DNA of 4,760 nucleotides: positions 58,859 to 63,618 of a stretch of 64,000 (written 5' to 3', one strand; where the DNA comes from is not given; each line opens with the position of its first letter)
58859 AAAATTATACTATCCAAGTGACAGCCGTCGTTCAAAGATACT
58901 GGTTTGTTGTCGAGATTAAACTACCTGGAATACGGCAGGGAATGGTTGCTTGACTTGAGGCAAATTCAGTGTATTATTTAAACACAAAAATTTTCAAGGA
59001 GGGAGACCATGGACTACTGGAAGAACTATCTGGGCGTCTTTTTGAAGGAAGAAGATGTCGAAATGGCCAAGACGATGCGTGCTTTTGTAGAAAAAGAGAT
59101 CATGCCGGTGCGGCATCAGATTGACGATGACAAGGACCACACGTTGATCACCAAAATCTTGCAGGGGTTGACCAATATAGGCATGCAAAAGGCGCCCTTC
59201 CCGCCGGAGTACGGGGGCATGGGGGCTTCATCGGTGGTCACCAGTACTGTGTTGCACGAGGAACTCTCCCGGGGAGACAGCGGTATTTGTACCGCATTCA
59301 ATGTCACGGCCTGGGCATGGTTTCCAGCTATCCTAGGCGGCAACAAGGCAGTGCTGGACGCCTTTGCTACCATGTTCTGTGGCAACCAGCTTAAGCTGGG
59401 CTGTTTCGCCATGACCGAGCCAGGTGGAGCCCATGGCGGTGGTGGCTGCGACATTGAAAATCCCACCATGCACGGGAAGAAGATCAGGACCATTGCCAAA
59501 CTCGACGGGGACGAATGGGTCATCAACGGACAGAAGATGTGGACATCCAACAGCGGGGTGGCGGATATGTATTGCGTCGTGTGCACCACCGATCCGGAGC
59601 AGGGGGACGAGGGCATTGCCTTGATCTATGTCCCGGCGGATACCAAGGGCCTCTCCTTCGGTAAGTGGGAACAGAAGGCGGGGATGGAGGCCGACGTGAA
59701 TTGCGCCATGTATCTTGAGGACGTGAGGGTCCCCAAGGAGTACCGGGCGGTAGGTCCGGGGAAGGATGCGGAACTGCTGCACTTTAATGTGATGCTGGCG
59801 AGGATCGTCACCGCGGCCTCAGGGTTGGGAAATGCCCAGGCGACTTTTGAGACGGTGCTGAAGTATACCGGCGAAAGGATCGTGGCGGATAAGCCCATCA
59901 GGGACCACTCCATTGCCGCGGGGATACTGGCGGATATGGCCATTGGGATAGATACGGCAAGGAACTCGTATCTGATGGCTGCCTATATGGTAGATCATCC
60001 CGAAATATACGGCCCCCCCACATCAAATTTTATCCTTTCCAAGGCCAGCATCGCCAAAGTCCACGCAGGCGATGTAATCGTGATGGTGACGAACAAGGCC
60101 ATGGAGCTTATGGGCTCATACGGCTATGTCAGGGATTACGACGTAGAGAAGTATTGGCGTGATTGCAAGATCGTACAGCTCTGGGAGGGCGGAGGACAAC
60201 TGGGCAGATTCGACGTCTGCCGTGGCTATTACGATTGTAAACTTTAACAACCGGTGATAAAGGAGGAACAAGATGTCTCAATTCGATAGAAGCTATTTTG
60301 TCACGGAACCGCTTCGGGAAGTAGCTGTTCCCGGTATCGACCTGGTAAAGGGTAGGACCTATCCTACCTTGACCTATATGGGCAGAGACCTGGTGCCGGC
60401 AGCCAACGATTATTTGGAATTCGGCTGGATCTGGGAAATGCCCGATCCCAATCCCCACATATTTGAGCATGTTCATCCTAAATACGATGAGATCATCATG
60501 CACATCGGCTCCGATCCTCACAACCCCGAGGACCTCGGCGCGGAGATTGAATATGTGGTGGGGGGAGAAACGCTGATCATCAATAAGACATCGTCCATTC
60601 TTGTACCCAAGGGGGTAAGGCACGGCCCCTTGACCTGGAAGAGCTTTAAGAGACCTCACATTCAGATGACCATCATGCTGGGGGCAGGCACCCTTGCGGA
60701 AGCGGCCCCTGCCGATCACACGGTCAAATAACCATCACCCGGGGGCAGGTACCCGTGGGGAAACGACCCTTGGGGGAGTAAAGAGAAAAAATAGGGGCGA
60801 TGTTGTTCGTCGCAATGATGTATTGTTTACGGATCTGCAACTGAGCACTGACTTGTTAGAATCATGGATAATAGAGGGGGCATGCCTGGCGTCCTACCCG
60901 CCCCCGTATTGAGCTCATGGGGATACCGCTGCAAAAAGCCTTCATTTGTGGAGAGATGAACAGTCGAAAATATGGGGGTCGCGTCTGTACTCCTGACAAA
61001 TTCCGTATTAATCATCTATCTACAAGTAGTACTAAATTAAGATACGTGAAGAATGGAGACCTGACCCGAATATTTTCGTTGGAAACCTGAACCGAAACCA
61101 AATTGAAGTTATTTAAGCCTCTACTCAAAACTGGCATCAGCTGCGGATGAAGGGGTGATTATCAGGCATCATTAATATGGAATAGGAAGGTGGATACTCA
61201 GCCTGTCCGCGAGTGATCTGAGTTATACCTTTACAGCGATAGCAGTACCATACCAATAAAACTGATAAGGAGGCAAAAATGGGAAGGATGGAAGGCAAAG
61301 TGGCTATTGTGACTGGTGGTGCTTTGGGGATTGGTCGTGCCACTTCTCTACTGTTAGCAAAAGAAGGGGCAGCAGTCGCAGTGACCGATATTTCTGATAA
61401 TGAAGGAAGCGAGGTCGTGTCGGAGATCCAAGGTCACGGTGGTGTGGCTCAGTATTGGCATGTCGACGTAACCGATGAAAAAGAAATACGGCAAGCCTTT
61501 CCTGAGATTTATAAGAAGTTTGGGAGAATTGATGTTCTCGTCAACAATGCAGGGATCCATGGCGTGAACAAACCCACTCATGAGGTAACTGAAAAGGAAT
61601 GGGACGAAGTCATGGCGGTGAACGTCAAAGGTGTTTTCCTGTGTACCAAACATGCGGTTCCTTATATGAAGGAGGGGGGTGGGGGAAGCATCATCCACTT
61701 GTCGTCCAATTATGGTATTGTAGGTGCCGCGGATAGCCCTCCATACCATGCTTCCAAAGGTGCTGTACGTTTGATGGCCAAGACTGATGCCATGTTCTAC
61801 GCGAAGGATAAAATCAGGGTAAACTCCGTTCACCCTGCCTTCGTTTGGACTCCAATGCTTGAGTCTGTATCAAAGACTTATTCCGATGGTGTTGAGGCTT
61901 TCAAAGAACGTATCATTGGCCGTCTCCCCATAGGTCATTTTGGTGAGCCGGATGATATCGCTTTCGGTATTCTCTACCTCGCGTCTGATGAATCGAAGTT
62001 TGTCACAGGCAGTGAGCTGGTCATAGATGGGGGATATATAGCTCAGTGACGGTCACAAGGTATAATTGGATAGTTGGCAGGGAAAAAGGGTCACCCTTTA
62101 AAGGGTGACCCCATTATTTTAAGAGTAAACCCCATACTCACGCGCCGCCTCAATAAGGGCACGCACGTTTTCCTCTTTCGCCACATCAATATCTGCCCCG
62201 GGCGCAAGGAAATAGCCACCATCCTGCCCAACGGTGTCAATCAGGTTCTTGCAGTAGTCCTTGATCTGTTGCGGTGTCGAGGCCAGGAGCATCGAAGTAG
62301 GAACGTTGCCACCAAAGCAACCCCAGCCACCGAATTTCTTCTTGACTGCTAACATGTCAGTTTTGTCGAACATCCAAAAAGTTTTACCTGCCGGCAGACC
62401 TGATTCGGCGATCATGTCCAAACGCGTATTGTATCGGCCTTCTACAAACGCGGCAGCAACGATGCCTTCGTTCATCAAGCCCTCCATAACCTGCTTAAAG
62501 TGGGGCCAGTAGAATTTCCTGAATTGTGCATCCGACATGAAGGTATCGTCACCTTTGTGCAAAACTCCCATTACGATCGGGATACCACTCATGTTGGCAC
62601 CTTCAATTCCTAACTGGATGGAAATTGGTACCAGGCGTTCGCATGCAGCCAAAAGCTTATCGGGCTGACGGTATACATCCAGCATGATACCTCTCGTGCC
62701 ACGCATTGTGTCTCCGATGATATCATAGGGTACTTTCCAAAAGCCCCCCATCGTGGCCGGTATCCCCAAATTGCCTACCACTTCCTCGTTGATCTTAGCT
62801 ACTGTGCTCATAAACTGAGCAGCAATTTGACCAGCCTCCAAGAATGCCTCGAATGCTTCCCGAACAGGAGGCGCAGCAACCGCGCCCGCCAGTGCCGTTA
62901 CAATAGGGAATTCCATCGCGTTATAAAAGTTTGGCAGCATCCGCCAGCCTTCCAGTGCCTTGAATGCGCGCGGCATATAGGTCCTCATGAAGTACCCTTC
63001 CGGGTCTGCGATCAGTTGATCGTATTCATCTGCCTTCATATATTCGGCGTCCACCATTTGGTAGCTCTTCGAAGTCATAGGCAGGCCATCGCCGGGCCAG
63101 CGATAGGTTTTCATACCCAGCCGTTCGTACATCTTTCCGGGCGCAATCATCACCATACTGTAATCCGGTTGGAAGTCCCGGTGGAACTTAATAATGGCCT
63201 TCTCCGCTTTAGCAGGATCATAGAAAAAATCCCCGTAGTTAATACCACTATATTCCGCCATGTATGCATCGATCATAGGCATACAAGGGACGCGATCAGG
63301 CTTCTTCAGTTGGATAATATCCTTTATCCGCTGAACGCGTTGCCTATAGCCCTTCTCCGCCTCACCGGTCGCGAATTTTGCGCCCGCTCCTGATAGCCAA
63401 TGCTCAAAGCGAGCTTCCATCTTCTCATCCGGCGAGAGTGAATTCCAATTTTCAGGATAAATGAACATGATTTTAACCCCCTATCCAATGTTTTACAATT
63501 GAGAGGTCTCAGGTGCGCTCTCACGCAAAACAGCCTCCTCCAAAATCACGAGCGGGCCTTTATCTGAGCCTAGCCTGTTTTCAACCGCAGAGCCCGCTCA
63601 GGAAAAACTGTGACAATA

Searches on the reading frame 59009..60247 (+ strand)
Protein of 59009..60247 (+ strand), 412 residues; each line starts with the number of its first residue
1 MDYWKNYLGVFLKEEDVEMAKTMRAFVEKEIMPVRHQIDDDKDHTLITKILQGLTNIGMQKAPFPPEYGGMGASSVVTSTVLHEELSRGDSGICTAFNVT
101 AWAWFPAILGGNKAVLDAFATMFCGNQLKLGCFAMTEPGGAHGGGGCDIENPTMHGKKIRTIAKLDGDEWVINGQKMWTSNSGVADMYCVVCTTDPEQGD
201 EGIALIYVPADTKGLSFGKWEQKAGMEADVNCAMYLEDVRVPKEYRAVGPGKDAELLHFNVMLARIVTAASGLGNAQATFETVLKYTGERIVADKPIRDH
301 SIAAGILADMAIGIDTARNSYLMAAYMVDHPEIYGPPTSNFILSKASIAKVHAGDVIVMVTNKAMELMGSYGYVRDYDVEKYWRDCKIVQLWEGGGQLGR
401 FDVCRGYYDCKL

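Call 67: search_protein_families(library=pfam, proteins=[window:59009-60247:+], max_evalue=0.000001)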
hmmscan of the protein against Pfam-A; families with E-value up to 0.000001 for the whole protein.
window:59009-60247:+ (412 aa): 4 families
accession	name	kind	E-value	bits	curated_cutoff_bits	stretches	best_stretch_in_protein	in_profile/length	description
PF00441.29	Acyl-CoA_dh_1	-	1.1e-23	84.5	22.4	1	262-397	12-139/150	Acyl-CoA dehydrogenase, C-terminal domain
PF02770.24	Acyl-CoA_dh_M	-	1.5e-19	70.4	33.3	1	132-239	1-97/97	Acyl-CoA dehydrogenase, middle domain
PF08028.16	Acyl-CoA_dh_2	-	9.6e-16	58.7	22.7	1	267-392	2-129/134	Acyl-CoA dehydrogenase, C-terminal domain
PF02771.21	Acyl-CoA_dh_N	-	1.7e-15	57.8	22.9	1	14-109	2-95/113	Acyl-CoA dehydrogenase, N-terminal domain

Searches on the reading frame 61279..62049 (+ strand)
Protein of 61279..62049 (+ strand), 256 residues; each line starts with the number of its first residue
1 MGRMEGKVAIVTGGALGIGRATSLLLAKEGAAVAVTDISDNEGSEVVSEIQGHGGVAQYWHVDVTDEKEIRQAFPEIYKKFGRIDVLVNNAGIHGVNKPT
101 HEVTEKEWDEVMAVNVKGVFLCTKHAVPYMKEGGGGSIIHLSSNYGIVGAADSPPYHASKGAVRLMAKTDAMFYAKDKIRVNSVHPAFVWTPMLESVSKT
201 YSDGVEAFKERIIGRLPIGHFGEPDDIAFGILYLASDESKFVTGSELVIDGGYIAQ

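Call 67: search_protein_families(library=pfam, proteins=[window:61279-62049:+], max_evalue=0.000001)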
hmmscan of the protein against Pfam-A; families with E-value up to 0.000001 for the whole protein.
window:61279-62049:+ (256 aa): 4 families
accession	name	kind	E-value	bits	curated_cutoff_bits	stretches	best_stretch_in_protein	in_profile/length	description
PF13561.12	adh_short_C2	-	3.6e-65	220.3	27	1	15-253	2-235/236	Enoyl-(Acyl carrier protein) reductase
PF00106.31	adh_short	-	4.9e-60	202.8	26.6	1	7-200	1-193/195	short chain dehydrogenase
PF08659.16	KR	-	5.8e-13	49.6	22.6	1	10-159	4-152/180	KR domain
PF23441.1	SDR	-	1e-09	38.6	27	1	59-253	69-255/258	SDR-like rossmann domain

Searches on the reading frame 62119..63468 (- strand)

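Call 67: search_protein_families(library=pfam, proteins=[window:62119-63468:-], max_evalue=0.000001)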
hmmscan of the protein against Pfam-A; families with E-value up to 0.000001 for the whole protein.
window:62119-63468:- (449 aa): 1 family
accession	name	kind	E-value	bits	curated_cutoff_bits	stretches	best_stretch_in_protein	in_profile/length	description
PF01208.23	URO-D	-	2e-26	93.3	23.9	1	217-445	120-346/346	Uroporphyrinogen decarboxylase (URO-D)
